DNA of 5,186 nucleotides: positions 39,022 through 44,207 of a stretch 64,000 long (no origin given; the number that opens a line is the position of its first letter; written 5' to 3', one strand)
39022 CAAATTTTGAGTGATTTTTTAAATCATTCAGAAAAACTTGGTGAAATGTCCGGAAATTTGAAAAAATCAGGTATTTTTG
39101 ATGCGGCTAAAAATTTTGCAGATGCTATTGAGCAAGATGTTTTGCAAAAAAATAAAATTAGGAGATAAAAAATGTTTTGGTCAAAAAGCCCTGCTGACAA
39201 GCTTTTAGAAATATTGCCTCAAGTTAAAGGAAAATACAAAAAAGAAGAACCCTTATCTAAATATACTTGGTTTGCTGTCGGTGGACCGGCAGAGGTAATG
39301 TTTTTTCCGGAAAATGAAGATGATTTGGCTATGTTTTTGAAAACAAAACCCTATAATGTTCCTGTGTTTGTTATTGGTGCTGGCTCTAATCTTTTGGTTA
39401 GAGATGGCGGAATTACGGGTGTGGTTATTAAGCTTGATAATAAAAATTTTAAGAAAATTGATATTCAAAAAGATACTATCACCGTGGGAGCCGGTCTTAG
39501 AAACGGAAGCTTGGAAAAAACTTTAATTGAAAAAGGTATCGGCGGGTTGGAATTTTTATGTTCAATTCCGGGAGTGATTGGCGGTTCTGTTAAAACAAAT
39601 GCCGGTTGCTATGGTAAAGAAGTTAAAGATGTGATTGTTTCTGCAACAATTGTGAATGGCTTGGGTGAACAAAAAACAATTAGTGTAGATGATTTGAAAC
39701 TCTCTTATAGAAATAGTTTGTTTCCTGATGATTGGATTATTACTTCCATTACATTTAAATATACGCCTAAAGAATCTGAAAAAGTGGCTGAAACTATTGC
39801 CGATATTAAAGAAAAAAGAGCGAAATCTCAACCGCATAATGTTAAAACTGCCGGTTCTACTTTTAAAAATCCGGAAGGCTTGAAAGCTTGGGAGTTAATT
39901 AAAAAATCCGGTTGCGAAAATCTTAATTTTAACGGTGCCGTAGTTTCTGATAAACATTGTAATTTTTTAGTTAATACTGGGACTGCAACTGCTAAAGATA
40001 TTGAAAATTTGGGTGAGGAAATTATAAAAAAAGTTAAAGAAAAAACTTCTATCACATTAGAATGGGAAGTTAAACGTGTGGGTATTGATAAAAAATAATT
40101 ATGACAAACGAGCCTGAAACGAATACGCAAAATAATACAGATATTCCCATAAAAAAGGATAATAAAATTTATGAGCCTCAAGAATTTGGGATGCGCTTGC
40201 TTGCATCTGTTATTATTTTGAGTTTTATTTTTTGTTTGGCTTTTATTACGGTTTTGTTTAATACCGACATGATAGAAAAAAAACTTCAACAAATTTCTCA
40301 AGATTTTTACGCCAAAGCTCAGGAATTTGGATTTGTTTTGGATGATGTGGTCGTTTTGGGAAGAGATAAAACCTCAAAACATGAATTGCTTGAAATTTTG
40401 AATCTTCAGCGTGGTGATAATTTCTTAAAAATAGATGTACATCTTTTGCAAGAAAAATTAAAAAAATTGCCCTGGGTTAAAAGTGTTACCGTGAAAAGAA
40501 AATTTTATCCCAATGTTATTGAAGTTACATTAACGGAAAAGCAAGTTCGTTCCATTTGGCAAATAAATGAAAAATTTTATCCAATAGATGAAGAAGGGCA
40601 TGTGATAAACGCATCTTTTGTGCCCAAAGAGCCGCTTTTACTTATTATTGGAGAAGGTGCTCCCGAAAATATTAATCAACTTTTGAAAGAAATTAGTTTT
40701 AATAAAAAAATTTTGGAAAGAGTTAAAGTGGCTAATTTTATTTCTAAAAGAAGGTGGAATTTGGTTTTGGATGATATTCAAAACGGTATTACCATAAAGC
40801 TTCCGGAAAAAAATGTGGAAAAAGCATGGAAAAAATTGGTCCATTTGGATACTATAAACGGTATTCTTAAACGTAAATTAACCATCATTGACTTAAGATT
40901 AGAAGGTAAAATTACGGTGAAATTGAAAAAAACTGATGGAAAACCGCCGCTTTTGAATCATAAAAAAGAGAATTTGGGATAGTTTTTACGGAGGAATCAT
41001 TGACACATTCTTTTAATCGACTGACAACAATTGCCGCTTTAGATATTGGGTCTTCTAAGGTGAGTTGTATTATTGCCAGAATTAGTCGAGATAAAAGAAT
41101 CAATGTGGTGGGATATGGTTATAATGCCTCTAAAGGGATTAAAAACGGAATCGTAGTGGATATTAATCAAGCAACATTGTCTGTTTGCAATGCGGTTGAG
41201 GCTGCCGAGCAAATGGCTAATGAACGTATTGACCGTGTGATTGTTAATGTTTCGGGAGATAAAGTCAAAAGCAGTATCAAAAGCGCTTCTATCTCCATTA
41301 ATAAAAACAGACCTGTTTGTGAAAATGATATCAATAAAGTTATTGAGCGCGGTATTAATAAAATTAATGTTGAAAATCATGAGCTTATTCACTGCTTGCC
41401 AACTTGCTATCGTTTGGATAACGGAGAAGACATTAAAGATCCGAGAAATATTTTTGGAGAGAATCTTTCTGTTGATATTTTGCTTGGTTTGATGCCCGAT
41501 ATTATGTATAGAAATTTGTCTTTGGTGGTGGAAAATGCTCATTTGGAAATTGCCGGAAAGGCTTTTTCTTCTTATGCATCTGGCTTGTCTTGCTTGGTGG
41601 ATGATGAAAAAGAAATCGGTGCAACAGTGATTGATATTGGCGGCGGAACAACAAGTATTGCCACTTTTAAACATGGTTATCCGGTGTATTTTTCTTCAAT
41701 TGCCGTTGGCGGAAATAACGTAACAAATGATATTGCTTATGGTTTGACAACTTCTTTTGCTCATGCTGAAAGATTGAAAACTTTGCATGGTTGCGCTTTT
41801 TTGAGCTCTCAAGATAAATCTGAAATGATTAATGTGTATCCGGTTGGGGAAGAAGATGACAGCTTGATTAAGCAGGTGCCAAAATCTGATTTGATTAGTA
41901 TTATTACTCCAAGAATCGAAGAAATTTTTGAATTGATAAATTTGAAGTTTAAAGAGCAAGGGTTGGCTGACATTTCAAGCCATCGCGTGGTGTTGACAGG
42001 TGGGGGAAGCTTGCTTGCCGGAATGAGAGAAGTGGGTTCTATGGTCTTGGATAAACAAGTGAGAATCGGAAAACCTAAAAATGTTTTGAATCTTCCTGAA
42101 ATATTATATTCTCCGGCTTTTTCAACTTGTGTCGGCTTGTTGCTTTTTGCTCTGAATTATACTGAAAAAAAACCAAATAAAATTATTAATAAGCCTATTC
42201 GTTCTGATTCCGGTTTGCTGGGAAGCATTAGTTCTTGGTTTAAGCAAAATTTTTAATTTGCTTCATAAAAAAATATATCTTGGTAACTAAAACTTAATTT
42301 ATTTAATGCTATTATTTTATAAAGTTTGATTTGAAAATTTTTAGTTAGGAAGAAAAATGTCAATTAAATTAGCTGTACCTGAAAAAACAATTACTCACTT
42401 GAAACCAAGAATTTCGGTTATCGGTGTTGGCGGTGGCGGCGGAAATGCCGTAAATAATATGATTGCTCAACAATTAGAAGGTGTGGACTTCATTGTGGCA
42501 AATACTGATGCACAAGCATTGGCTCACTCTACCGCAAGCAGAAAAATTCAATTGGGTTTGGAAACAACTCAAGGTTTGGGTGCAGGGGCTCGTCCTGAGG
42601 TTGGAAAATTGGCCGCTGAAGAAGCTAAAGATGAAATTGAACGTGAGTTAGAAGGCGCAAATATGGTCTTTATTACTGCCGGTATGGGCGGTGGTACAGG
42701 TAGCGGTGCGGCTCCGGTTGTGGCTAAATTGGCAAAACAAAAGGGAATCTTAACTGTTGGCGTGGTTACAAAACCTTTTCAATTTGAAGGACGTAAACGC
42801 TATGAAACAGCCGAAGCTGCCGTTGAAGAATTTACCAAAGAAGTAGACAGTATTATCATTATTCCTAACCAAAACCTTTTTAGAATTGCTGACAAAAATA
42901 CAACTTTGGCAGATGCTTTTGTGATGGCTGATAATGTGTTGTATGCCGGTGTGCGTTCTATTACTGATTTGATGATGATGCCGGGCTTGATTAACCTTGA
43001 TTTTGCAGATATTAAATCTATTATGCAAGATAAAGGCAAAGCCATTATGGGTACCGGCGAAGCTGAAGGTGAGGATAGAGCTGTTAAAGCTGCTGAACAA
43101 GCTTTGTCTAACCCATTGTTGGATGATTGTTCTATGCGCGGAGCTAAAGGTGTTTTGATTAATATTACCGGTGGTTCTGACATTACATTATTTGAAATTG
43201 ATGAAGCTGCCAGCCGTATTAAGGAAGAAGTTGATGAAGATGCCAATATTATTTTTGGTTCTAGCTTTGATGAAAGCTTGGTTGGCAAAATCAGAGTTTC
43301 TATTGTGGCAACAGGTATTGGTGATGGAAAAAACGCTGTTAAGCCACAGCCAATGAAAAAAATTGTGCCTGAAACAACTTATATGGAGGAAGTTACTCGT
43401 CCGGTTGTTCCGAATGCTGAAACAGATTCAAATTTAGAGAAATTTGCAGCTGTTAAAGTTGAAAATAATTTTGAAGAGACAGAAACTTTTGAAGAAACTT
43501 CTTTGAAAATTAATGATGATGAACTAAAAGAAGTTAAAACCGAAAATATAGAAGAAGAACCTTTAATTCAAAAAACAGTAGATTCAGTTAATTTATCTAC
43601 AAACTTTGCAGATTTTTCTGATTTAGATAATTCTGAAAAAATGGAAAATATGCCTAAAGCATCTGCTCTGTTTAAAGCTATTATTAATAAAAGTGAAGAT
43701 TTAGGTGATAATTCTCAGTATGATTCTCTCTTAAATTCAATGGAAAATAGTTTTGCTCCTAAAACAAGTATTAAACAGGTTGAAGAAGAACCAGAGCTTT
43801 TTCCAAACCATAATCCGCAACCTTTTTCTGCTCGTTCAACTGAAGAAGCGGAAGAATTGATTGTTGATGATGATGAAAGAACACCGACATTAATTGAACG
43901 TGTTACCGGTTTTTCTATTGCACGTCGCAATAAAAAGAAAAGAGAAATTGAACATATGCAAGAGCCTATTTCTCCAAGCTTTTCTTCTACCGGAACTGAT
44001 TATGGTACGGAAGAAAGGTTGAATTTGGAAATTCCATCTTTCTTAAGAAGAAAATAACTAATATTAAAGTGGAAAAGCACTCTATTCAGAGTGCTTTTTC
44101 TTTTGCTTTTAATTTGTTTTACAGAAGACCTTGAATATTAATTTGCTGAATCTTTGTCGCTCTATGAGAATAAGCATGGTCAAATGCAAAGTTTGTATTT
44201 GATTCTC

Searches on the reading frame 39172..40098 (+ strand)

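Call 14: search_protein_families(library=ncbifam, proteins=[window:39172-40098:+], max_evalue=0.00001)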
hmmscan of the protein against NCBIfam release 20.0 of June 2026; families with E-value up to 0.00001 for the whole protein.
window:39172-40098:+ (308 aa): 7 families
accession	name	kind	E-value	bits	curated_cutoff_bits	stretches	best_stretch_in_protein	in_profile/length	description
NF010480.0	PRK13905.1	equivalog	1.2e-109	365.9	259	1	10-306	4-301/303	UDP-N-acetylmuramate dehydrogenase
TIGR00179.1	murB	equivalog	8.5e-57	192.6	144.5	1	28-303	1-289/290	UDP-N-acetylmuramate dehydrogenase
NF011245.0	PRK14651.1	equivalog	1.3e-50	172.1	224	1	24-300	5-266/273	UDP-N-acetylmuramate dehydrogenase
NF010478.0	PRK13903.1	equivalog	2.5e-39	135.2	231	2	20-201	13-197/362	UDP-N-acetylmuramate dehydrogenase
NF010479.0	PRK13904.1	equivalog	5e-39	134.3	273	1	29-301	9-256/258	UDP-N-acetylmuramate dehydrogenase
NF000755.0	PRK00046.1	equivalog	9e-35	119.9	277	2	22-224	4-212/343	UDP-N-acetylmuramate dehydrogenase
NF011242.0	PRK14648.1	equivalog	5.1e-23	81.8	426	2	23-159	13-153/354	UDP-N-acetylmuramate dehydrogenase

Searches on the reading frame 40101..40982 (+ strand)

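Call 14: search_protein_families(library=ncbifam, proteins=[window:40101-40982:+], max_evalue=0.00001)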
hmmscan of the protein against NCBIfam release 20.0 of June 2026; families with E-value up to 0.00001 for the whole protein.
window:40101-40982:+ (293 aa): 1 family
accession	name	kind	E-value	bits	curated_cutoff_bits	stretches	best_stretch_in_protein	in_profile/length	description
NF008043.0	PRK10775.1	equivalog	1.8e-11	43.8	366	1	82-268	60-249/276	cell division protein FtsQ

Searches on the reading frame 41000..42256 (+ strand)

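Call 14: search_protein_families(library=ncbifam, proteins=[window:41000-42256:+], max_evalue=0.00001)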
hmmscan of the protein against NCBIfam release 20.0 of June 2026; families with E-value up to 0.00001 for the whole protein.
window:41000-42256:+ (418 aa): 9 families
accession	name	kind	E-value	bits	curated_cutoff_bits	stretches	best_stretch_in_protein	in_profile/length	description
TIGR01174.1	ftsA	equivalog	1.8e-99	333.3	175.85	1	11-382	2-370/371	cell division protein FtsA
NF007009.0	PRK09472.1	equivalog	6e-68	229.8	409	1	10-418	9-420/420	cell division protein FtsA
NF011660.0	PRK15080.1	equivalog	1.1e-12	47.8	182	1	208-261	143-196/277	ethanolamine utilization protein EutJ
NF010539.0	PRK13927.1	subfamily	1.3e-12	47.2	293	1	203-345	148-299/339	rod shape-determining protein MreB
TIGR00904.1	mreB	subfamily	9.4e-12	44.6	365.75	1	204-345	148-299/334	MreB/Mrl family cell shape determining protein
TIGR02529.1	EutJ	subfamily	1.8e-10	40.7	152.1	1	208-262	110-164/239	ethanolamine utilization protein EutJ family protein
NF010540.1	PRK13929.1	exception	2e-09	37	515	1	205-356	149-308/334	rod-share determining protein MreBH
NF045709.1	Amuc_1101_fam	equivalog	4.2e-07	29.2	650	1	208-273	180-244/608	Amuc_1101 family PilM-like pilus complex protein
NF040964.1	MamK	subfamily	7.5e-06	25.2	400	0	206-384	144-319/335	MamK family actin-like protein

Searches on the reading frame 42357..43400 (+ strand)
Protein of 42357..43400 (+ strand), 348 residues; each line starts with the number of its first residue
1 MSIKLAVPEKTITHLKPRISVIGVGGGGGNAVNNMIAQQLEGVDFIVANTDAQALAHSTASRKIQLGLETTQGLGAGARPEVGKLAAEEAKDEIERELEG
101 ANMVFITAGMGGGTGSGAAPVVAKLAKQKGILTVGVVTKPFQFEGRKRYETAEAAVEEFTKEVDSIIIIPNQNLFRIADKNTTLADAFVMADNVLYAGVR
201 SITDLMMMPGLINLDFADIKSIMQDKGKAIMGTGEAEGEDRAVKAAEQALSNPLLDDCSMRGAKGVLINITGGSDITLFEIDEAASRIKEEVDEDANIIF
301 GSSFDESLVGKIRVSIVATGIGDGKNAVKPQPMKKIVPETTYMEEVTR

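Call 42: find_related_loci(query=window:42357-43400:+, collection=genome_contigs, flank=8000)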
Query window:42357-43400:+ (348 aa) in genome_contigs; peptide patterns used: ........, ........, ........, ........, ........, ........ (x = any residue, [..] = any of these).
460 stretches matched a pattern; 252 encode a relative of the query (tblastn E <= 1e-3); the best 80 are kept; 80 distinct loci.
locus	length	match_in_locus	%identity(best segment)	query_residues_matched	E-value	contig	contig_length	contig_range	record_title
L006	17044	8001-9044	97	1-348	0e+0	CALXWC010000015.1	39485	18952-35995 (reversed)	MAG: uncultured Alphaproteobacteria bacterium isolate BRZ_QQ__bin19 genome assembly, contig: BRZ_QQ__NODE_1059_length_39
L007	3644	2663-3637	97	1-325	0e+0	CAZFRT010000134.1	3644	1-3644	MAG TPA_asm: uncultured Azospirillum sp. isolate SRP199465_co1_102 genome assembly, contig: NODE_65783_length_3644_cov_3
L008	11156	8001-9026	93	1-345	0e+0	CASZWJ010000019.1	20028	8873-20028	MAG: uncultured Alphaproteobacteria bacterium isolate extra-SRR5580761.40_1677796859 genome assembly, contig: NODE_2232_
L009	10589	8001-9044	93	1-346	0e+0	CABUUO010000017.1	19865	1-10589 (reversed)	MAG TPA_asm: uncultured proteobacterium isolate MGYG-HGUT-04400 genome assembly, contig: GUT_GENOME272660_17, whole geno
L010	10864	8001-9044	91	1-346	0e+0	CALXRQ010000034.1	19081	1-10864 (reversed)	MAG: uncultured Alphaproteobacteria bacterium isolate BRZ_KF__bin25 genome assembly, contig: BRZ_KF__NODE_4224_length_19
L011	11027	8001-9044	93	1-348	0e+0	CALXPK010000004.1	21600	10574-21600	MAG: uncultured Alphaproteobacteria bacterium isolate E04__bin53 genome assembly, contig: E04__k127_2363536, whole genom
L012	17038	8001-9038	94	1-346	0e+0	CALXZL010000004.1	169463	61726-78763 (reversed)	MAG: uncultured Alphaproteobacteria bacterium isolate BRZ_FT__bin57 genome assembly, contig: BRZ_FT__NODE_112_length_169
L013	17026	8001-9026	91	1-345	0e+0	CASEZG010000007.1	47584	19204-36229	uncultured proteobacterium isolate O35_L1_319319_idba_bin.187 genome assembly, contig: O35_L1_319319_idba_bin.187.fa_sca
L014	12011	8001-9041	93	1-347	0e+0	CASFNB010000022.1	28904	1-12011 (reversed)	uncultured proteobacterium isolate A1_L3_371371_idba_bin.16 genome assembly, contig: A1_L3_371371_idba_bin.16.fa_scaffol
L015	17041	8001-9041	93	1-347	0e+0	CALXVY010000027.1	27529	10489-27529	MAG: uncultured Alphaproteobacteria bacterium isolate BRZ_KI__bin16 genome assembly, contig: BRZ_KI__NODE_2348_length_27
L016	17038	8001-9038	94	1-346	0e+0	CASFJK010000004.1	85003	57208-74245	uncultured proteobacterium isolate B12_L1_324324_idba_bin.34 genome assembly, contig: B12_L1_324324_idba_bin.34.fa_scaff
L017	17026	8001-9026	91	1-345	0e+0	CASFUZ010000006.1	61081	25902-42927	uncultured proteobacterium isolate O15_L1_384384_idba_bin.74 genome assembly, contig: O15_L1_384384_idba_bin.74.fa_scaff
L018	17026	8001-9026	91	1-345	0e+0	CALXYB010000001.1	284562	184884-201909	MAG: uncultured Alphaproteobacteria bacterium isolate BRZ_DL__bin79 genome assembly, contig: BRZ_DL__NODE_27_length_2845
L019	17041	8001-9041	94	1-347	0e+0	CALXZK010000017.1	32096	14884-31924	MAG: uncultured Alphaproteobacteria bacterium isolate BRZ_QR__bin60 genome assembly, contig: BRZ_QR__NODE_1122_length_32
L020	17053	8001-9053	90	1-347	0e+0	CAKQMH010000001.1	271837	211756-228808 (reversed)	MAG: uncultured Alphaproteobacteria bacterium isolate REFINED_METABAT215_TOP10_CONTIGS_1500_ASSEMBLY_K77_MERGED__Hadza_M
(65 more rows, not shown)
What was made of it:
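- FtsZ is 97% identical to gut MAG BRZ_QQ__bin19 and 90-94% identical to CAG:495, Scatocola and human or animal gut MAGs (call 42). The host is a gut bacterium (call 42).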

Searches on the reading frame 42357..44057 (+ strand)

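Call 14: search_protein_families(library=ncbifam, proteins=[window:42357-44057:+], max_evalue=0.00001)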
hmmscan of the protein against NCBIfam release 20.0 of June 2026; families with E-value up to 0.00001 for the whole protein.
window:42357-44057:+ (566 aa): 1 family
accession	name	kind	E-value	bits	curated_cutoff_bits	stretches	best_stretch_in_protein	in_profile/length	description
TIGR00065.1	ftsZ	equivalog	2.8e-122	408.5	295.2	1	13-330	13-333/353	cell division protein FtsZ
